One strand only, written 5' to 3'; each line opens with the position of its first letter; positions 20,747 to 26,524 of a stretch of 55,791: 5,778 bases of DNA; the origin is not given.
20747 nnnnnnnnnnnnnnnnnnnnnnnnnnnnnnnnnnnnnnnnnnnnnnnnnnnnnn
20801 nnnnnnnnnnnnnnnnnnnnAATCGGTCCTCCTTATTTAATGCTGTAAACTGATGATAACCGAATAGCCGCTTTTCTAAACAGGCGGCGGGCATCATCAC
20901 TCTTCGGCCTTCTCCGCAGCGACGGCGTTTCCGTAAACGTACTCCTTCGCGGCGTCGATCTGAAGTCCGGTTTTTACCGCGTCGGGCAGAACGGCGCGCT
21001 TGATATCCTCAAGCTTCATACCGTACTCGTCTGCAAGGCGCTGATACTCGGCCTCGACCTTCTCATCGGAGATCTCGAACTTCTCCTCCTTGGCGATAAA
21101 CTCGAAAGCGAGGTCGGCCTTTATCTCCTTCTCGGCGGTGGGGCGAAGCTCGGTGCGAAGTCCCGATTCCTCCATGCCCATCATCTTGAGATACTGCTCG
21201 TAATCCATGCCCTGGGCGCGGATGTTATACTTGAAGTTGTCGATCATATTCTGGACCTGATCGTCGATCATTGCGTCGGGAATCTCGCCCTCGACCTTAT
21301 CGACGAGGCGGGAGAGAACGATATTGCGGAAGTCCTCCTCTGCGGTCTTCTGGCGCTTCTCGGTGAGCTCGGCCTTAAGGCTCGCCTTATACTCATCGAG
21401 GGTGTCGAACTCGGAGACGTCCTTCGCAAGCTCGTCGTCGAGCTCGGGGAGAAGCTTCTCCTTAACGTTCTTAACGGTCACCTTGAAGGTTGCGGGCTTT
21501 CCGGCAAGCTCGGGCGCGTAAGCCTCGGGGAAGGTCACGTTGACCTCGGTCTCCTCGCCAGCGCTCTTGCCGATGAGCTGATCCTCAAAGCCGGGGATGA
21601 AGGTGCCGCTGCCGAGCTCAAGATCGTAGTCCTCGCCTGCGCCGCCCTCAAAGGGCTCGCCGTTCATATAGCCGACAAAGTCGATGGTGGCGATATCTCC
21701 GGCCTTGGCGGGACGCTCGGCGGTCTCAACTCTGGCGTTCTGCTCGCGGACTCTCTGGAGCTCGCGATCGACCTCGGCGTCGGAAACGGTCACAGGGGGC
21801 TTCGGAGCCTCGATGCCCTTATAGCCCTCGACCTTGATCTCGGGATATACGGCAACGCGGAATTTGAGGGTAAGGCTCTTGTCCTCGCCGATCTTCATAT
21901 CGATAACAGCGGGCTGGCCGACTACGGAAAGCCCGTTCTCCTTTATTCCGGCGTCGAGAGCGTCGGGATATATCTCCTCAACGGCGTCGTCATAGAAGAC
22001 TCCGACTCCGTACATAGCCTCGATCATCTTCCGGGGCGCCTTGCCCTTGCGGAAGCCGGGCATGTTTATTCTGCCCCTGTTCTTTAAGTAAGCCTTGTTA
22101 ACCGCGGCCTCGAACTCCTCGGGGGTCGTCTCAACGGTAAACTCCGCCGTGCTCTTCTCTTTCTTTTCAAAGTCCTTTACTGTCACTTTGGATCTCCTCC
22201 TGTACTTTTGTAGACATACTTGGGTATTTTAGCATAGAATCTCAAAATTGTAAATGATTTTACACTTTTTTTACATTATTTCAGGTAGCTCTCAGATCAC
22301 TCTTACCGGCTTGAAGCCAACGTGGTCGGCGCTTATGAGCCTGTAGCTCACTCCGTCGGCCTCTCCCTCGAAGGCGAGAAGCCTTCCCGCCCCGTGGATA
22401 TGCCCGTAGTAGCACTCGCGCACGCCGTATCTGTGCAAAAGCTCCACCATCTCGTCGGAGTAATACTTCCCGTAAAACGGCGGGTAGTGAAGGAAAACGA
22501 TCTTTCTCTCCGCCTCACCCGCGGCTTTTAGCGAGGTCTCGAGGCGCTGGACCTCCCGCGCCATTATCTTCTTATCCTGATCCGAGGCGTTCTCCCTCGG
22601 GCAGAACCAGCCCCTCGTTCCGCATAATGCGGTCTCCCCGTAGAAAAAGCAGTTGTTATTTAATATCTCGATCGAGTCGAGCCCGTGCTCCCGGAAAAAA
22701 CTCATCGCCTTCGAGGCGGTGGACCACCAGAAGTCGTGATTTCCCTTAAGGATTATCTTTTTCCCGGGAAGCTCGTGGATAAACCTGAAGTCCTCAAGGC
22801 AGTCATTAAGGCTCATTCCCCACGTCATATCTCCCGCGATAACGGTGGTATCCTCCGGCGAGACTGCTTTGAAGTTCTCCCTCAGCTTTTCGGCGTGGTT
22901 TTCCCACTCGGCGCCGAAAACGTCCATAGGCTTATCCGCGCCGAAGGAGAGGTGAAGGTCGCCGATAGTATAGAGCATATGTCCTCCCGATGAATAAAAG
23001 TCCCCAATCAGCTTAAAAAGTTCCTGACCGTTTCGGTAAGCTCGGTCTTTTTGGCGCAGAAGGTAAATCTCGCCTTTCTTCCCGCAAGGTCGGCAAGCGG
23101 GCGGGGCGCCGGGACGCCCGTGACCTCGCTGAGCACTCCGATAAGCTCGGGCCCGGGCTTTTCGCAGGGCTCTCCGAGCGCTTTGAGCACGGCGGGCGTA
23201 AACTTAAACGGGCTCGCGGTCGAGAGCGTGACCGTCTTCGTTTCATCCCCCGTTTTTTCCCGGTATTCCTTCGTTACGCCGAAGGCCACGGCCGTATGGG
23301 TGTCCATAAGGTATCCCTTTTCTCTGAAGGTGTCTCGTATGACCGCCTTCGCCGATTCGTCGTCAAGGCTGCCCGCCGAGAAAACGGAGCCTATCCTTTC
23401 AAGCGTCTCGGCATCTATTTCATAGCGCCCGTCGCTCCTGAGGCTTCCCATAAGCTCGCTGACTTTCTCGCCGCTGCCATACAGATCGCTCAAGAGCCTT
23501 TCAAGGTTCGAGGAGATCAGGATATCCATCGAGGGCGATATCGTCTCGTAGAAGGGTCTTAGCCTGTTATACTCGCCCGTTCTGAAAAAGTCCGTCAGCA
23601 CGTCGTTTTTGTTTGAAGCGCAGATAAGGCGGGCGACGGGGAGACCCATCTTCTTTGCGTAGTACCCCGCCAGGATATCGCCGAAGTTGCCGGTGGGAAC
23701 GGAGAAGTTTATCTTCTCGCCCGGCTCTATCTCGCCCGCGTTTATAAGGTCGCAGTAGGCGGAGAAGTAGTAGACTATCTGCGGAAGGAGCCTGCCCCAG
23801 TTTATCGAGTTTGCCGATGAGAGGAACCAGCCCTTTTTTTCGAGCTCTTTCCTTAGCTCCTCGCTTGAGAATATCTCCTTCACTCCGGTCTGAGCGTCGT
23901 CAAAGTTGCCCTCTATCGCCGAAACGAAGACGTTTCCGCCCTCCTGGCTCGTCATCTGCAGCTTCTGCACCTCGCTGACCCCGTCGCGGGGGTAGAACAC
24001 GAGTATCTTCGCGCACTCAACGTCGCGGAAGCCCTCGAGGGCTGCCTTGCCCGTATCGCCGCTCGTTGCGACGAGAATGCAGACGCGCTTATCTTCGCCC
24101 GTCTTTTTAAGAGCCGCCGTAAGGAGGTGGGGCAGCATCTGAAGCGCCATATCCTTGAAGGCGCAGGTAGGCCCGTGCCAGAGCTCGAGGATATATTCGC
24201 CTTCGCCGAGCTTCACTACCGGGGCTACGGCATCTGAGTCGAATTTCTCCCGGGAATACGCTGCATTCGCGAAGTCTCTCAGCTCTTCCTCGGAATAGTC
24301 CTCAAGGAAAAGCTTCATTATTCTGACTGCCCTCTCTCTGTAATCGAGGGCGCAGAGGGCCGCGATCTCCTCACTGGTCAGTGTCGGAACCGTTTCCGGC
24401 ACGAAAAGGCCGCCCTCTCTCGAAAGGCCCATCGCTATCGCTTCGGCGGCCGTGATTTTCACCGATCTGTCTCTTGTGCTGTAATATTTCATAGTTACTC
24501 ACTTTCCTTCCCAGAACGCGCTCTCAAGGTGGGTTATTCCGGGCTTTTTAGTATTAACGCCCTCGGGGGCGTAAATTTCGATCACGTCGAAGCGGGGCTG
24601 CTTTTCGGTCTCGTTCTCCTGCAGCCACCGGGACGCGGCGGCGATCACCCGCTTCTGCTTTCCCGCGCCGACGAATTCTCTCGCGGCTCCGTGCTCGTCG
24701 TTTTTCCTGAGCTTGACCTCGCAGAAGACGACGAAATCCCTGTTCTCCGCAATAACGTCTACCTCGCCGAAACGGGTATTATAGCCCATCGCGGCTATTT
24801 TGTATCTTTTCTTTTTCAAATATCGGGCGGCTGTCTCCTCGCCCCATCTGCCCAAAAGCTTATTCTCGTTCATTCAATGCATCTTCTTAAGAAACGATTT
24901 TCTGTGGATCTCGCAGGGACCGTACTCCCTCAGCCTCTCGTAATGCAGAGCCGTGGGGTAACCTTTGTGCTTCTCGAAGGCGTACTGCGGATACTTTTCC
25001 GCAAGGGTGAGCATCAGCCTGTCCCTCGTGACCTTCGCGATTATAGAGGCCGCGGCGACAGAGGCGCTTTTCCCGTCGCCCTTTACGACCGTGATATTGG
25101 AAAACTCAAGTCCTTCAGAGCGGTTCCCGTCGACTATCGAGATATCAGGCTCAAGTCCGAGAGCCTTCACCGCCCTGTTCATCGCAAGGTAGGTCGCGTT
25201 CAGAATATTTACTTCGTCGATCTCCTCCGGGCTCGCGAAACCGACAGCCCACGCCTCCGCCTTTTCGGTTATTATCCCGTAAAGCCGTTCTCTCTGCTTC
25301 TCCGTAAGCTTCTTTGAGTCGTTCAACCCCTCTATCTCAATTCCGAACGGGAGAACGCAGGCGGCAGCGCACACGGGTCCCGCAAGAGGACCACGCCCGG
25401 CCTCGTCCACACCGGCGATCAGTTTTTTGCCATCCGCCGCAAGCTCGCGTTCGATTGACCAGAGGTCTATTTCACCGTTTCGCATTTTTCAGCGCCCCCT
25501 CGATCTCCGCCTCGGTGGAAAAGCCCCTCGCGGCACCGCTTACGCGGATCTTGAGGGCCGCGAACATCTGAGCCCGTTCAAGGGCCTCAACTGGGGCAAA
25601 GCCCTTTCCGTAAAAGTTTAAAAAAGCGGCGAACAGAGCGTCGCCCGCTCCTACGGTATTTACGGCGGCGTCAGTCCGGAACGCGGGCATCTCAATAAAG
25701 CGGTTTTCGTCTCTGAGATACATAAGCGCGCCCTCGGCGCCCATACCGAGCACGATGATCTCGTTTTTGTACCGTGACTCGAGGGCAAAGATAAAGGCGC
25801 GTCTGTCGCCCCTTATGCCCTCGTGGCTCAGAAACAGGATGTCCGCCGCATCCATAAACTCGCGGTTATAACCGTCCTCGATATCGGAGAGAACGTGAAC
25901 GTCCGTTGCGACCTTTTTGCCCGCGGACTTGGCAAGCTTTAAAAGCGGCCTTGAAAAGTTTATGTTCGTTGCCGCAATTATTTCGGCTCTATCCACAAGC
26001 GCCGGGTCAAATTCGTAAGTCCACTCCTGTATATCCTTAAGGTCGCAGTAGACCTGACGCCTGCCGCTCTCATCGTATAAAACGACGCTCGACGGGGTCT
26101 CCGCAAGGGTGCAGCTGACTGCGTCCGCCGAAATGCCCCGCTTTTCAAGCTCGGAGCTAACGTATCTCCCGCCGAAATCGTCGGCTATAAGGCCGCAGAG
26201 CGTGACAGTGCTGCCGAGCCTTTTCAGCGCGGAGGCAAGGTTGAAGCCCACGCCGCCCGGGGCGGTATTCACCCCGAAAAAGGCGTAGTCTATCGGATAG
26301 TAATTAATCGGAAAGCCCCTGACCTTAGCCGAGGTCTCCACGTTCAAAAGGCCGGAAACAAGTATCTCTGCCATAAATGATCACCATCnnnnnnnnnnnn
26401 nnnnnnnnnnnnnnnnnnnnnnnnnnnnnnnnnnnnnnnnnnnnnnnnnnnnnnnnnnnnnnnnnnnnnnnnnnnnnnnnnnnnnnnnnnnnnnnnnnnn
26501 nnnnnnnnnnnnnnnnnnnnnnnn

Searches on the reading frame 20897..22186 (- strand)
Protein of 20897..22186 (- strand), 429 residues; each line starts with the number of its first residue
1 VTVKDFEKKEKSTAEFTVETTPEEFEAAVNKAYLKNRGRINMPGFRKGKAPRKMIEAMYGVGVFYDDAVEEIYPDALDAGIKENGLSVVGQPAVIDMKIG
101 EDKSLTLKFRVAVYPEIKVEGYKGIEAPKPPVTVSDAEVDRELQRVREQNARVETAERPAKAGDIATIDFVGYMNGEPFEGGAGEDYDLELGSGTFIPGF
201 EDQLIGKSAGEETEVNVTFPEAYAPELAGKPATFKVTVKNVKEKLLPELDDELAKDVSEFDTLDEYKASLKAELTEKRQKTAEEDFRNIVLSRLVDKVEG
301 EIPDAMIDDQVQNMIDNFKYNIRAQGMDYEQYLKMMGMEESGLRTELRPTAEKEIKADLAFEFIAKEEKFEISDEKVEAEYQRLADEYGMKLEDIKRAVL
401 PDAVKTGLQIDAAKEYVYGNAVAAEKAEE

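Call 53: search_protein_families(library=pfam, proteins=[window:20897-22186:-], max_evalue=0.00001)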
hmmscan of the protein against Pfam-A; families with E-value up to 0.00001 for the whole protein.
window:20897-22186:- (429 aa): 3 families
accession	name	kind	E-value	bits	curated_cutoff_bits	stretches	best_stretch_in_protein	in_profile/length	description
PF05697.18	Trigger_N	-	6.1e-43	147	22.2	1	5-145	4-143/144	Bacterial trigger factor protein (TF)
PF05698.19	Trigger_C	-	2.4e-32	112.6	22.7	1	262-414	1-153/162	Bacterial trigger factor protein (TF) C-terminus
PF00254.34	FKBP_C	-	7.3e-17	61.9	21.1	1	158-238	3-93/94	FKBP-type peptidyl-prolyl cis-trans isomerase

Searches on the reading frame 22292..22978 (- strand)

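Call 53: search_protein_families(library=pfam, proteins=[window:22292-22978:-], max_evalue=0.00001)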
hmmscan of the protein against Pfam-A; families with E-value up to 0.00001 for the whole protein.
window:22292-22978:- (228 aa): 1 family
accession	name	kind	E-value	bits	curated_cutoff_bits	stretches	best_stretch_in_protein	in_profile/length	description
PF00149.33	Metallophos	-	1.2e-14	55.6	21.5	1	5-196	6-190/191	Calcineurin-like phosphoesterase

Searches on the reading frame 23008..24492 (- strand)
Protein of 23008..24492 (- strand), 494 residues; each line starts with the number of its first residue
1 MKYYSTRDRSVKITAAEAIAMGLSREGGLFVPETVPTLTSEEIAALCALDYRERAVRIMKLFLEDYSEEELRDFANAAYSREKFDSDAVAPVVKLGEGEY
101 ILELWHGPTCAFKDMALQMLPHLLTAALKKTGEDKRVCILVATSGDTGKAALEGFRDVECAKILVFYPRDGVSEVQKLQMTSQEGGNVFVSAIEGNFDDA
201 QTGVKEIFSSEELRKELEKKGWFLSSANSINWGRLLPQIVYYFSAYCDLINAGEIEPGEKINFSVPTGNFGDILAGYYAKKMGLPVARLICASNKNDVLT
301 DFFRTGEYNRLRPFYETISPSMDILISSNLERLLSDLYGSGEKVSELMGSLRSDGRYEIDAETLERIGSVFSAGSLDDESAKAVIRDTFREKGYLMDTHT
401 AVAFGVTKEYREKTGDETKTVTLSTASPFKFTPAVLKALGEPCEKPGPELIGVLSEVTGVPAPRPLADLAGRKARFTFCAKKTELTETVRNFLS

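Call 53: search_protein_families(library=pfam, proteins=[window:23008-24492:-], max_evalue=0.00001)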
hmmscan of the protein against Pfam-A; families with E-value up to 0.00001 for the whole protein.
window:23008-24492:- (494 aa): 3 families
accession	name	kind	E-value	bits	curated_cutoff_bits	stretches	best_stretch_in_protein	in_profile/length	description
PF14821.11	Thr_synth_N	-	1.5e-21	76.8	25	1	2-79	1-79/79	Threonine synthase N terminus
PF00291.31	PALP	-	1.7e-15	57.6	35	1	99-424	24-293/295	Pyridoxal-phosphate dependent enzyme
PF24857.1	THR4_C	-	2.5e-08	34.4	27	1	400-441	1-43/85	Threonine synthase, C-terminal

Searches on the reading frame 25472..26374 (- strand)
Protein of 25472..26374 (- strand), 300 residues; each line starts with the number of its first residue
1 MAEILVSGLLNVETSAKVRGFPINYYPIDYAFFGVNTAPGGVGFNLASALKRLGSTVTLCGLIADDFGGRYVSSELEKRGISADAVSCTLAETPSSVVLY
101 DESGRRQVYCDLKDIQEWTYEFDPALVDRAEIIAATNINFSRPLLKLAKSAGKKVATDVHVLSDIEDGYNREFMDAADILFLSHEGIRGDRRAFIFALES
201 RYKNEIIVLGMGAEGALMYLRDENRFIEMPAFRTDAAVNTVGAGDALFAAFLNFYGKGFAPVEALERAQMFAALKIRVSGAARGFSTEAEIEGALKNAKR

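Call 53: search_protein_families(library=pfam, proteins=[window:25472-26374:-], max_evalue=0.00001)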
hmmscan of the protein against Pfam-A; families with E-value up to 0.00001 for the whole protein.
window:25472-26374:- (300 aa): 1 family
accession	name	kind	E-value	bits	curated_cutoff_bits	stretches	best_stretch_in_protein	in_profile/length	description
PF00294.29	PfkB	-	9.5e-27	94.5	25.8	1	1-284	1-298/302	pfkB family carbohydrate kinase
